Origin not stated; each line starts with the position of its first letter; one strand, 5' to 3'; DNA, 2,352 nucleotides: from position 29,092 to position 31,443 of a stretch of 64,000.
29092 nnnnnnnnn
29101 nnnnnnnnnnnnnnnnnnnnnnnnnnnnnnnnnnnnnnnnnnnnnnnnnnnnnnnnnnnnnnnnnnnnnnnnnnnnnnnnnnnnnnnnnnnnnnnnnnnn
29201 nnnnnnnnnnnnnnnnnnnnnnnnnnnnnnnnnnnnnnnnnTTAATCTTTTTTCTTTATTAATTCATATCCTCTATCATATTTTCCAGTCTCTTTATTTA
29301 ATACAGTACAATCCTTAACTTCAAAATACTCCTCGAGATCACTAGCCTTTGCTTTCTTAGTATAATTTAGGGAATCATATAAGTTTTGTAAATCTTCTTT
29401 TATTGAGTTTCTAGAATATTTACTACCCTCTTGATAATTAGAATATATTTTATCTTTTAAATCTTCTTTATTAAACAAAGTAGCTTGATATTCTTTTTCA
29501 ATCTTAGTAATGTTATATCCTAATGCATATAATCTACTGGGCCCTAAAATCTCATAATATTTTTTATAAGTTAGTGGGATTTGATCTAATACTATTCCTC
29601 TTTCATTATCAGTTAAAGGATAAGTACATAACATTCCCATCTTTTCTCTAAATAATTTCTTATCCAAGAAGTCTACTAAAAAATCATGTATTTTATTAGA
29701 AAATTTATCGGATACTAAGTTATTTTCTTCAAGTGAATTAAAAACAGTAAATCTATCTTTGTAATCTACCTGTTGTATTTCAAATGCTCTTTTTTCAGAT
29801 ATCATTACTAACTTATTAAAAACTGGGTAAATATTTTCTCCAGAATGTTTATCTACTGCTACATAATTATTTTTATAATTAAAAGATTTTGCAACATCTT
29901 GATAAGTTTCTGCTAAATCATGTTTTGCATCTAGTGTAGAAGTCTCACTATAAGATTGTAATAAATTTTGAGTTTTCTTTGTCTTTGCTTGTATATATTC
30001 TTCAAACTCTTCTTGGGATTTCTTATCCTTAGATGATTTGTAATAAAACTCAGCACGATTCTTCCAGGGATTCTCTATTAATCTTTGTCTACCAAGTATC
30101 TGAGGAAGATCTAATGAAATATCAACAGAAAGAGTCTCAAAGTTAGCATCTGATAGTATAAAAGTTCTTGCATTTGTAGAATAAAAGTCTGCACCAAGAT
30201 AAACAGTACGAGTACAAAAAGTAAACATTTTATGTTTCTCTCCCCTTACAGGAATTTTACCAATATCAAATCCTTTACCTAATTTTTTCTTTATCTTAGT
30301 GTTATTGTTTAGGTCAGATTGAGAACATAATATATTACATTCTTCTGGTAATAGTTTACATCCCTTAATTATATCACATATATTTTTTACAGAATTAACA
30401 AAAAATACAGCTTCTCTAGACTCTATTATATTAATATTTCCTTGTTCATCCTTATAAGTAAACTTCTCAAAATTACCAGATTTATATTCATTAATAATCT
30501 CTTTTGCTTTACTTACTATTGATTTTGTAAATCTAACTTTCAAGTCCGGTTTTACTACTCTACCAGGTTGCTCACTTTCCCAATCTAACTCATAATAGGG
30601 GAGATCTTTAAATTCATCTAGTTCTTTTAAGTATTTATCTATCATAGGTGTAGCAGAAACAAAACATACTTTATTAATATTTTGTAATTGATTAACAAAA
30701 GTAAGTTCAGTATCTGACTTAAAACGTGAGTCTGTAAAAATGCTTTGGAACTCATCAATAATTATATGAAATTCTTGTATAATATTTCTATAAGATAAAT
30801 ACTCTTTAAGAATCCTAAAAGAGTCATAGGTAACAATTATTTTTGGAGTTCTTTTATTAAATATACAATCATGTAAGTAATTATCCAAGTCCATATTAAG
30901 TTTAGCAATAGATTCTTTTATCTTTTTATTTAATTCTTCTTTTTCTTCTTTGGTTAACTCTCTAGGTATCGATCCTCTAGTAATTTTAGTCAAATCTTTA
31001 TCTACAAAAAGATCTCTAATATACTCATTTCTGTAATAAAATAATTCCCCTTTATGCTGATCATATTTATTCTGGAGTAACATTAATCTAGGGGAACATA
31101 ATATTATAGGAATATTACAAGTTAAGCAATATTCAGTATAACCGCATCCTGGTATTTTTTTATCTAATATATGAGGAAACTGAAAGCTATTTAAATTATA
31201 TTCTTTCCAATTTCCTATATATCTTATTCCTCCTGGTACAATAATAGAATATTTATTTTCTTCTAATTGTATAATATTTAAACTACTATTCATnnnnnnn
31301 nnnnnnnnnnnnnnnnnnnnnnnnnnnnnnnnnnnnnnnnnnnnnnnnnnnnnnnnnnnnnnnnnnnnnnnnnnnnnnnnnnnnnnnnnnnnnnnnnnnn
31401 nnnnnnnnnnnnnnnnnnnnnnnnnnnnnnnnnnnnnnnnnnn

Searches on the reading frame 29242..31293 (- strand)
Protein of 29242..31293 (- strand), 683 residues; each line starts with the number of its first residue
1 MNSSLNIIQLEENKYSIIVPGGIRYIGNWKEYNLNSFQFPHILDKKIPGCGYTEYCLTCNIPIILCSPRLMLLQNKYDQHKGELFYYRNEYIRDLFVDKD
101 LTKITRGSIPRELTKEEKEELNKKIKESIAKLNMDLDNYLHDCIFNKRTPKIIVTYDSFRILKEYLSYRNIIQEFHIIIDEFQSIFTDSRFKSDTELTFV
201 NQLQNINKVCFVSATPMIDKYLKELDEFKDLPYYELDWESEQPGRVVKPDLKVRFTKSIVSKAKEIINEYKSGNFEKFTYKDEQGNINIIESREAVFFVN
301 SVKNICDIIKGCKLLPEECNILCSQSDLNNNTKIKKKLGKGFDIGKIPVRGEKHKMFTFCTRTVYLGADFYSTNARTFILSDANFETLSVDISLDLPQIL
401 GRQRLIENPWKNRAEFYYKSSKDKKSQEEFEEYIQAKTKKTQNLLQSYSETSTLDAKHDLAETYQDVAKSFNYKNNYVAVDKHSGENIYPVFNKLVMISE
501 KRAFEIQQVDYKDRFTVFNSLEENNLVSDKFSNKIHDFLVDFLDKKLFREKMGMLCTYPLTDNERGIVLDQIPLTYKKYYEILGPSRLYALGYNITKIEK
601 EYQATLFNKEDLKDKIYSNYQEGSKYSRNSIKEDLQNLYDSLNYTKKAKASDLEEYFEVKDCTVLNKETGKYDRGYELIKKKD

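Call 17: search_protein_families(library=pfam, proteins=[window:29242-31293:-], max_evalue=0.01)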
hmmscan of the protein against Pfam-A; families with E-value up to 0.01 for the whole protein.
window:29242-31293:- (683 aa): 1 family
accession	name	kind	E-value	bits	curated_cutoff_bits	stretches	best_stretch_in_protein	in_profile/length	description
PF18871.6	HEPN_Toprim_N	-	0.0071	16.7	25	1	586-647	65-123/223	HEPN/Toprim N-terminal domain 1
